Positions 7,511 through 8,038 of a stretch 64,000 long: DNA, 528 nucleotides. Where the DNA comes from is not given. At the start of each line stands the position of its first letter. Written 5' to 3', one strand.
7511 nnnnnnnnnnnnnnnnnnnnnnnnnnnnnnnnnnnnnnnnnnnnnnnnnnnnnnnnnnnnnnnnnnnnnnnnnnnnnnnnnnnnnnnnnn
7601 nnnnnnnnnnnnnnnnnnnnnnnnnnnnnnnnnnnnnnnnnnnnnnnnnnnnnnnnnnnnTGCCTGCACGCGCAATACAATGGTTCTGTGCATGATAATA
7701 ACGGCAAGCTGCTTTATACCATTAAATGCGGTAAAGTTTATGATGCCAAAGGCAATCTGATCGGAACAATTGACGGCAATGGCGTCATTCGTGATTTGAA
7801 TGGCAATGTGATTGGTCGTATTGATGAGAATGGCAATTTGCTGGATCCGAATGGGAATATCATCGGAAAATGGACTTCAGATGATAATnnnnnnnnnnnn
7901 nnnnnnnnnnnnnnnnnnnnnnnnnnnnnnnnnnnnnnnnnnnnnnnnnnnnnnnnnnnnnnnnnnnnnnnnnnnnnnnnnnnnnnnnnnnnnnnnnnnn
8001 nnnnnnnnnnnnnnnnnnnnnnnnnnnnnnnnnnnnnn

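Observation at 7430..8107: Three tandem 77-aa modules inside virB10 conserved at protein but diverged at synonymous sites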

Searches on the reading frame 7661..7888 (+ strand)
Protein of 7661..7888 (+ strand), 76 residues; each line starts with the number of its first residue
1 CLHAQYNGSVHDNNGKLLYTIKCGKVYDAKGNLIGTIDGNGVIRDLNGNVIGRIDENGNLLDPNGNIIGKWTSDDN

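Call 42: predict_structure(alignment_id=A2)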
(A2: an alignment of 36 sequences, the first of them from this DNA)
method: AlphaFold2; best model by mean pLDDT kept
length: 76 residues; sequences in the alignment: 36
mean_pLDDT: 94.6   pTM: 0.81
mean pLDDT of the five models: 94.6, 94.4, 94.2, 94.0, 93.9
residues with pLDDT >= 90: 72; 70-90: 3; 50-70: 1; < 50: 0
segments of 3 or more residues with pLDDT < 50: none
pLDDT, mean of each block of 10 residues (from residue 1): 93 95 96 97 97 96 95 84
secondary structure, 60 per line:
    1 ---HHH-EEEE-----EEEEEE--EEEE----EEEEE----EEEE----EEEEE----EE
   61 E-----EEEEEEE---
elements in order: E8-11 E17-22 E25-28 E33-37 E42-45 E50-54 E59-61 E67-73
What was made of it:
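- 7661..7888 (+): Module U2 (aa 1792-1867). Cys codons at 7661-7663 and 7727-7729. Single-module AlphaFold2 model: pLDDT 94.6, pTM 0.81, eight strands (call 42).
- On Beta-flower (PF21784 / PF21785): Only a 3-residue helical turn is predicted, at module positions 4-6 (call 42).
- The single-module AlphaFold2 model has pLDDT 94.6, pTM 0.81 and eight strands (call 42). The single-module model is a confident closed domain (pLDDT 94.6, call 42).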

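Call 48: find_homologous_proteins(query=A2, max_evalue=0.00001)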
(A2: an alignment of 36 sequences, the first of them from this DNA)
Query A2 (36 sequences) (76 aa, profile of the alignment): 3 proteins with E <= 0.00001 among 1771 candidates.
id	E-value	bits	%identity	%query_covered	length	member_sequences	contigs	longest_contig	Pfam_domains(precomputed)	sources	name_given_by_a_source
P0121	1.2e-21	94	42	86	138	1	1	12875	PF21784.4,PF05593.20,PF12396.15,PF21785.4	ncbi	ncbi:MAG: DUF3659 domain-containing protein [Alphaproteobacteria bacterium]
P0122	9.3e-11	59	48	82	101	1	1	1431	PF21784.4,PF05593.20,PF12396.15,PF21785.4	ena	-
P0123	1.5e-6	46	33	88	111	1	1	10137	PF21784.4,PF12396.15,PF21785.4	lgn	-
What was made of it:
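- Tried and rejected: The word-indexed protein search with the module profile returned only 3 small proteins (call 48).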

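Call 67: search_protein_representatives(alignment_id=A2)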
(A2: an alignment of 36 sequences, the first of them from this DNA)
Query: 36 sequences, 73 profile positions. Proteins with E-value up to 0.001 (for the whole library): 2520; up to 1e-10: 344; up to 1e-30: 81. The best 150 are listed.
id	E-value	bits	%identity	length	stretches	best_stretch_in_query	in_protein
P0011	9.1e-164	547.7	-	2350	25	1-72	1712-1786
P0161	3.1e-148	498.0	-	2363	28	1-72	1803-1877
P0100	3.3e-144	485.0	-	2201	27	23-67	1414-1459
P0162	3.5e-116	395.3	-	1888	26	23-68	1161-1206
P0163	3.4e-114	388.9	-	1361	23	24-70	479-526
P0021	2.6e-109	373.2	-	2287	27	6-69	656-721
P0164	3.3e-101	347.3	-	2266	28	1-69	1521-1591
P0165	7.7e-95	326.9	-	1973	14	5-58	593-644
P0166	5.4e-90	311.4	-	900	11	9-51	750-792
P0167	1.9e-85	296.8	-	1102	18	23-68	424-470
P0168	5.2e-76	266.6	-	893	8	22-70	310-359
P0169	9.6e-74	259.3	-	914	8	5-69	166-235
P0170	8.4e-72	253.1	-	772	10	24-68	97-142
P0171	1.6e-71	252.1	-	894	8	24-69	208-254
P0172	3.0e-71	251.3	-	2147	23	5-71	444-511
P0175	7.4e-67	237.2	-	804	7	5-69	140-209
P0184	4.4e-61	218.7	-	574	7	24-68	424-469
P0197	3.1e-48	177.6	-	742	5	23-69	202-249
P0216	6.8e-39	147.6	-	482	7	7-65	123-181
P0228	5.1e-34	132.0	-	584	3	1-71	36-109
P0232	1.9e-33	130.2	-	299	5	5-67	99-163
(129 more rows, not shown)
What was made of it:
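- Tried and rejected: The exhaustive search gave 2,520 (call 67).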

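Call 68: search_protein_families(library=pfam, proteins=[P0166, P0168, P0170, P0175, P0228, P0163, P0184, P0216, P0232, P0197], max_evalue=0.00001)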
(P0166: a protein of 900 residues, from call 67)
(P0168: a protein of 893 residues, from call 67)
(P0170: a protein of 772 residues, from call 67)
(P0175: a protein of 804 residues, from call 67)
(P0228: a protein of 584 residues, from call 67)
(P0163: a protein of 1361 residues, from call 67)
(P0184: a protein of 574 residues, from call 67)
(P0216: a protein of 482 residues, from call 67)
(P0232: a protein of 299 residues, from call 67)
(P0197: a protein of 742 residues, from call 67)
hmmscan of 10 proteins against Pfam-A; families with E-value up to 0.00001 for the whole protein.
P0166 (900 aa): 5 families
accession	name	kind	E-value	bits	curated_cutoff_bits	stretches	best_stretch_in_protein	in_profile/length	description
PF21785.3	Bflower_2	-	1.4e-57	192.9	38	5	672-742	13-81/112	5-fold beta-flower protein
PF21784.3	Bflower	-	2.4e-36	125.1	25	2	663-725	3-64/116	4-fold beta flower protein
PF12396.14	DUF3659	-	1.1e-28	99.3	24.8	0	285-328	15-55/61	Protein of unknown function (DUF3659)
PF16976.10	RcpC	-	1.9e-18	66.9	28.8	1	124-246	3-114/114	Flp pilus assembly protein RcpC/CpaB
PF05593.20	RHS_repeat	-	7e-11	42.7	22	0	488-520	2-38/38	RHS Repeat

P0168 (893 aa): 5 families
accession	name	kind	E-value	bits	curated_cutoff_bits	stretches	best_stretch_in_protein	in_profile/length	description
PF21785.3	Bflower_2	-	3.4e-45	152.9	38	2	494-579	17-95/112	5-fold beta-flower protein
PF05593.20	RHS_repeat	-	4.8e-24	84.6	22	0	422-452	1-35/38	RHS Repeat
PF21784.3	Bflower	-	1.1e-18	68.1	25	0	365-454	2-68/116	4-fold beta flower protein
PF03743.19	TrbI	-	9.2e-13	48.9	35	1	714-891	2-186/188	Bacterial conjugation TrbI-like protein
PF12396.14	DUF3659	-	7.8e-10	38.9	24.8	0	204-247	14-53/61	Protein of unknown function (DUF3659)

P0170 (772 aa): 4 families
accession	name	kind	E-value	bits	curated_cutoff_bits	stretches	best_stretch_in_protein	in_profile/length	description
PF21785.3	Bflower_2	-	2.3e-42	143.8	38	4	97-179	20-98/112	5-fold beta-flower protein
PF21784.3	Bflower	-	5e-32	111.1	25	3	356-421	3-65/116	4-fold beta flower protein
PF12396.14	DUF3659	-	2.9e-17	62.7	24.8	0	73-125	8-55/61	Protein of unknown function (DUF3659)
PF05593.20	RHS_repeat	-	1.9e-14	54.1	22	0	461-493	1-37/38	RHS Repeat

P0175 (804 aa): 5 families
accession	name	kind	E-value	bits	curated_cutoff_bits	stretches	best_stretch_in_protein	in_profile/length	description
PF21785.3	Bflower_2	-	4.3e-44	149.4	38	4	126-211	20-99/112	5-fold beta-flower protein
PF12396.14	DUF3659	-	1.4e-19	70.2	24.8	0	251-305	9-55/61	Protein of unknown function (DUF3659)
PF03743.19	TrbI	-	1.6e-16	61.2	35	1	623-798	2-186/188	Bacterial conjugation TrbI-like protein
PF21784.3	Bflower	-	1.2e-15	58.4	25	0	162-214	19-69/116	4-fold beta flower protein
PF05593.20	RHS_repeat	-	1.1e-07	32.5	22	0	334-366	1-37/38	RHS Repeat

P0228 (584 aa): 4 families
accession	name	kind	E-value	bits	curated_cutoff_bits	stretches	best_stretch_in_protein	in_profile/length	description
PF03743.19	TrbI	-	4.2e-36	125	35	1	262-455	2-188/188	Bacterial conjugation TrbI-like protein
PF21785.3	Bflower_2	-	8.3e-13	48.6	38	1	42-106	18-80/112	5-fold beta-flower protein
PF21784.3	Bflower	-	8e-10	39.5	25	1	45-109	3-66/116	4-fold beta flower protein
PF12396.14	DUF3659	-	5.1e-09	36.3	24.8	0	12-53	8-52/61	Protein of unknown function (DUF3659)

P0163 (1361 aa): 4 families
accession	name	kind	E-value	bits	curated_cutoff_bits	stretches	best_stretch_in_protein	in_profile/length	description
PF21785.3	Bflower_2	-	7.3e-72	238.8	38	5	317-411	11-100/112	5-fold beta-flower protein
PF21784.3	Bflower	-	1.4e-39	135.5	25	1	481-542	5-64/116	4-fold beta flower protein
PF12396.14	DUF3659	-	1.2e-25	89.6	24.8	1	324-373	11-56/61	Protein of unknown function (DUF3659)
PF05593.20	RHS_repeat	-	9.9e-16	58.1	22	0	429-461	1-37/38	RHS Repeat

P0184 (574 aa): 4 families
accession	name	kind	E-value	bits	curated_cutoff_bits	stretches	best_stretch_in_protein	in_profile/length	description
PF21785.3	Bflower_2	-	1.1e-38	131.9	38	3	228-316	12-96/112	5-fold beta-flower protein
PF12396.14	DUF3659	-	1e-21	77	24.8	0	248-299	8-55/61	Protein of unknown function (DUF3659)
PF21784.3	Bflower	-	9.7e-21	74.7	25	1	270-331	2-61/116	4-fold beta flower protein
PF05593.20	RHS_repeat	-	1.4e-17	64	22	0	403-440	2-37/38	RHS Repeat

P0216 (482 aa): 3 families
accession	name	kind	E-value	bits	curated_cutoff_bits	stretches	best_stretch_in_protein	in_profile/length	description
PF21785.3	Bflower_2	-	5.1e-29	100.8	38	0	323-377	34-82/112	5-fold beta-flower protein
PF21784.3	Bflower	-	4.1e-26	92.1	25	0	386-440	17-72/116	4-fold beta flower protein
PF12396.14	DUF3659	-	3.4e-19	68.9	24.8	0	388-429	14-53/61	Protein of unknown function (DUF3659)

P0232 (299 aa): 3 families
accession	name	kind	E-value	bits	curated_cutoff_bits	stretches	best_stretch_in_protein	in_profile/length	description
PF21784.3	Bflower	-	4e-16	59.9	25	1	50-113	2-63/116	4-fold beta flower protein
PF12396.14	DUF3659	-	5.8e-14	52.1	24.8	0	63-110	9-52/61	Protein of unknown function (DUF3659)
PF21785.3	Bflower_2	-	2e-13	50.6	38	2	90-162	25-94/112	5-fold beta-flower protein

P0197 (742 aa): 5 families
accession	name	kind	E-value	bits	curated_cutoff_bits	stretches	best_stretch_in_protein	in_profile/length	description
PF21785.3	Bflower_2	-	3.1e-28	98.3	38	1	327-374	35-81/112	5-fold beta-flower protein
PF03743.19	TrbI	-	4.5e-15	56.4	35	1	557-734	2-186/188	Bacterial conjugation TrbI-like protein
PF12396.14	DUF3659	-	2.2e-09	37.5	24.8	0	290-339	11-55/61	Protein of unknown function (DUF3659)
PF05593.20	RHS_repeat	-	3.8e-09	37.2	22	0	260-292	1-37/38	RHS Repeat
PF21784.3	Bflower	-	3.6e-08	34.2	25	0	346-406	4-59/116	4-fold beta flower protein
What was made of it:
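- Beta-flower arrays are also fused to shorter TrbI proteins and to an RcpC/CpaB protein, so they recur in periplasm-spanning parts of envelope machines (calls 67, 68).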

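Call 71: fold_search(model_id=the predicted structure, library=pdb)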
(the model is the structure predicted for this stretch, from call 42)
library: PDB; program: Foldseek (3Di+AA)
matches with E <= 10: 521; with E <= 0.001: 0
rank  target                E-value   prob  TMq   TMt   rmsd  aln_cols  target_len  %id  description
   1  5tsp_A                4.8e-02  0.97  0.53  0.11   2.9        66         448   24  Crystal structure of the catalytic domain of Clostridium perfringens neuraminidase (NanI) in complex with a CHES (released 2017-03-29)
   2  8u2a                  5.9e-02  0.97  0.53  0.11   2.9        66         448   23  Crystal structure of NanI in complex with Neu5,9Ac (released 2024-09-04)
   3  9c20                  5.9e-02  0.77  0.45  0.09  11.2        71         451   21  The Sialidase NanJ in complex with Neu5,9Ac (released 2024-09-04)
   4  2bf6                  6.8e-02  0.96  0.52  0.11   3.0        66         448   23  Atomic Resolution Structure of the bacterial sialidase NanI from Clostridium perfringens in complex with alpha-Sialic Ac (released 2006-03-09)
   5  8u5o                  7.8e-02  0.95  0.52  0.11   2.9        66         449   23  The structure of the catalytic domain of NanI sialdase in complex with Neu5Gc (released 2024-09-04)
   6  8uvv                  7.8e-02  0.44  0.40  0.09  11.1        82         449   17  The NanJ sialidase catalytic domain in complex with Neu5Ac (released 2024-09-04)
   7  6r5x_A                1.4e-01  0.23  0.32  0.31   9.2        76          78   18  8-bladed beta-propeller formed by four 2-bladed fragments (released 2019-11-13)
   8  6cmx_A                1.7e-01  0.06  0.16  0.02  13.0        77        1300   23  Human Teneurin 2 extra-cellular region (released 2018-07-25)
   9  8uxt                  1.8e-01  0.11  0.21  0.02  11.7        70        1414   21  Acinetobacter baumannii Tse15 Rhs effector, toxin cleavage mutant (D1369N, D1391N) (released 2024-10-09)
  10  6r5x_B                1.9e-01  0.20  0.31  0.31   9.2        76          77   20  8-bladed beta-propeller formed by four 2-bladed fragments (released 2019-11-13)
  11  4yz5_B                2.5e-01  0.57  0.48  0.08   6.6        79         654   20  Crystal Structure of Streptococcus pneumoniae NanC, in complex with 3-Sialyllactose (released 2015-09-23)
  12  2jkb                  2.5e-01  0.33  0.43  0.06   9.5        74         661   16  Crystal structure of Streptococcus pneumoniae NanB in complex with 2, 7-anhydro-Neu5Ac (released 2008-09-16)
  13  4igl_B                2.5e-01  0.09  0.20  0.04  11.6        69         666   17  Structure of the RHS-repeat containing BC component of the secreted ABC toxin complex from Yersinia entomophaga (released 2013-08-07)
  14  4xmi                  2.7e-01  0.30  0.43  0.06   9.5        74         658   16  Crystal structure of the K499G mutant of NanB sialidase from Streptococcus pneumoniae (released 2016-01-13)
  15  4xyx                  2.7e-01  0.30  0.43  0.06   9.6        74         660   16  NanB plus Optactamide (released 2016-02-10)
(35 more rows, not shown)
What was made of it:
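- Values are TMq 0.53, rmsd 2.9 A over 66 columns and 23-24% identity (call 71).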
